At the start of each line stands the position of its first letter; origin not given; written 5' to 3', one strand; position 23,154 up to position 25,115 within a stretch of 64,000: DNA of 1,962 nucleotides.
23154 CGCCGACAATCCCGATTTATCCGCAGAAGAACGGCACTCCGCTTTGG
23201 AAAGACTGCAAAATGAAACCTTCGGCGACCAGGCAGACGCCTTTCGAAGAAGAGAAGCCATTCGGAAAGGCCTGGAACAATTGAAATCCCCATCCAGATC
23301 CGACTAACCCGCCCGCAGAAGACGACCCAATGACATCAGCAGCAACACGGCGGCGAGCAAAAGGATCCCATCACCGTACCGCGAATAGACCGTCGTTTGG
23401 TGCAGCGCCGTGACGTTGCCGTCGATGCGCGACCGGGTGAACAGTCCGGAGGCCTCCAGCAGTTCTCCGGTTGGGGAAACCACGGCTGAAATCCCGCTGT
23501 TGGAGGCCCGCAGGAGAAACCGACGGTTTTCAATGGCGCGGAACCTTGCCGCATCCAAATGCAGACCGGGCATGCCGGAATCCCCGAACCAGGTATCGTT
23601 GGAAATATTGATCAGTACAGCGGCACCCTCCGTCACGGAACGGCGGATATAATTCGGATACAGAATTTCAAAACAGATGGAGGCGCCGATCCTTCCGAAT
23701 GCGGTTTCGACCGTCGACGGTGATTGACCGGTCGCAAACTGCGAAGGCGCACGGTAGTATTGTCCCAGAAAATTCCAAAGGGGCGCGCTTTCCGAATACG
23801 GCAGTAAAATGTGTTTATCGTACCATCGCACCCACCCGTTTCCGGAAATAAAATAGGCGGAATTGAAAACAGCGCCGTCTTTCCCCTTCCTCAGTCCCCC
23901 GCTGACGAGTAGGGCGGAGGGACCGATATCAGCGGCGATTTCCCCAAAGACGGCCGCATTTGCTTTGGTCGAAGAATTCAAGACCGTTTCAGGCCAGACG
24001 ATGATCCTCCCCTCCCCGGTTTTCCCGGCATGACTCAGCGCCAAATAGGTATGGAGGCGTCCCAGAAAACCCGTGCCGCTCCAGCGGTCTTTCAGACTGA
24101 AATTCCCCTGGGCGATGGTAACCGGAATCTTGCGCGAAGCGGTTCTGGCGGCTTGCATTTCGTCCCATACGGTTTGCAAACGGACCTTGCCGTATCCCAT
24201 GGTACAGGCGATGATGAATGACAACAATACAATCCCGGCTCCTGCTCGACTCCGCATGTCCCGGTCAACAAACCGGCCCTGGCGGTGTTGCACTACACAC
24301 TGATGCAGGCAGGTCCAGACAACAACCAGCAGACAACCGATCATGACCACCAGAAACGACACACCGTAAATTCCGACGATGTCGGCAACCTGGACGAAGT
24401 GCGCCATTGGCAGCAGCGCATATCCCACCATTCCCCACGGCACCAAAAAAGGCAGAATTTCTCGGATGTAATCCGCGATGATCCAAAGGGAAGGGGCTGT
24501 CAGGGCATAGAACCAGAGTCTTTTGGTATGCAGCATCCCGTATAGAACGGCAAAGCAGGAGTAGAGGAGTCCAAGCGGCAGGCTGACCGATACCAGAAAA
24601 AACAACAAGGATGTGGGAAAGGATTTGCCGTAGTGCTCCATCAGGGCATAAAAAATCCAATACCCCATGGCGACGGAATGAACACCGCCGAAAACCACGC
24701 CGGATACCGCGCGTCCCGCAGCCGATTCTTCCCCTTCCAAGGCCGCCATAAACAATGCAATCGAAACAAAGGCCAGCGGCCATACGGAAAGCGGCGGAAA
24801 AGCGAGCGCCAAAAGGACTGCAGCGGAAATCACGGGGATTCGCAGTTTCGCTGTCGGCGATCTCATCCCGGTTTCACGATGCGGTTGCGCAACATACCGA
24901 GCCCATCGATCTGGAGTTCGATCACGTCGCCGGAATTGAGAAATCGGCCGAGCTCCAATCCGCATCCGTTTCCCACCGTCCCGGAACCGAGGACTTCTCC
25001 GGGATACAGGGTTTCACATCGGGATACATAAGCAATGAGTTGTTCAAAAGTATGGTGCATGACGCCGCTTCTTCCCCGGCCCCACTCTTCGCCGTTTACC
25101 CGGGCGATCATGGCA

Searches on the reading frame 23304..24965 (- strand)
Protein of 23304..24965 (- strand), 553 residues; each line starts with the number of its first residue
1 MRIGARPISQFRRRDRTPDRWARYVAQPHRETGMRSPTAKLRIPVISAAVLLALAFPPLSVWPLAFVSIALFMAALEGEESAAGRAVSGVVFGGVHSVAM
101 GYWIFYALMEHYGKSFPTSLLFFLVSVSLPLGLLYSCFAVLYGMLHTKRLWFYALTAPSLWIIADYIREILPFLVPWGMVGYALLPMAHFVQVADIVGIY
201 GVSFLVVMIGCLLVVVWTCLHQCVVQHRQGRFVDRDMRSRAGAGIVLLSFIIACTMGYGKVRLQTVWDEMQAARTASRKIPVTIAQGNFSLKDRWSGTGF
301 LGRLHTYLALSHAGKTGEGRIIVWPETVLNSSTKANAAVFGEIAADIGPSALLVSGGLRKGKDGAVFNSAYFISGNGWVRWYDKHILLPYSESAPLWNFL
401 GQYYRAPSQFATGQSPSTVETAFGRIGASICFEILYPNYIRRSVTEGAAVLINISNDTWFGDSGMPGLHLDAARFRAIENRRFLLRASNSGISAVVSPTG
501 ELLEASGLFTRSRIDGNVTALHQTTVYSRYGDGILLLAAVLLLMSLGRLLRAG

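Call 71: search_protein_families(library=pfam, proteins=[window:23304-24965:-], max_evalue=0.00001)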
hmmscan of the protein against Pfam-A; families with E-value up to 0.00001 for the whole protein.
window:23304-24965:- (553 aa): 2 families
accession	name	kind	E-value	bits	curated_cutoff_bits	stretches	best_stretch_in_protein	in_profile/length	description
PF20154.4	LNT_N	-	2e-28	100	27.1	1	48-212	1-159/159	Apolipoprotein N-acyltransferase N-terminal domain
PF00795.27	CN_hydrolase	-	1.1e-22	81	23.2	1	321-511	35-239/256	Carbon-nitrogen hydrolase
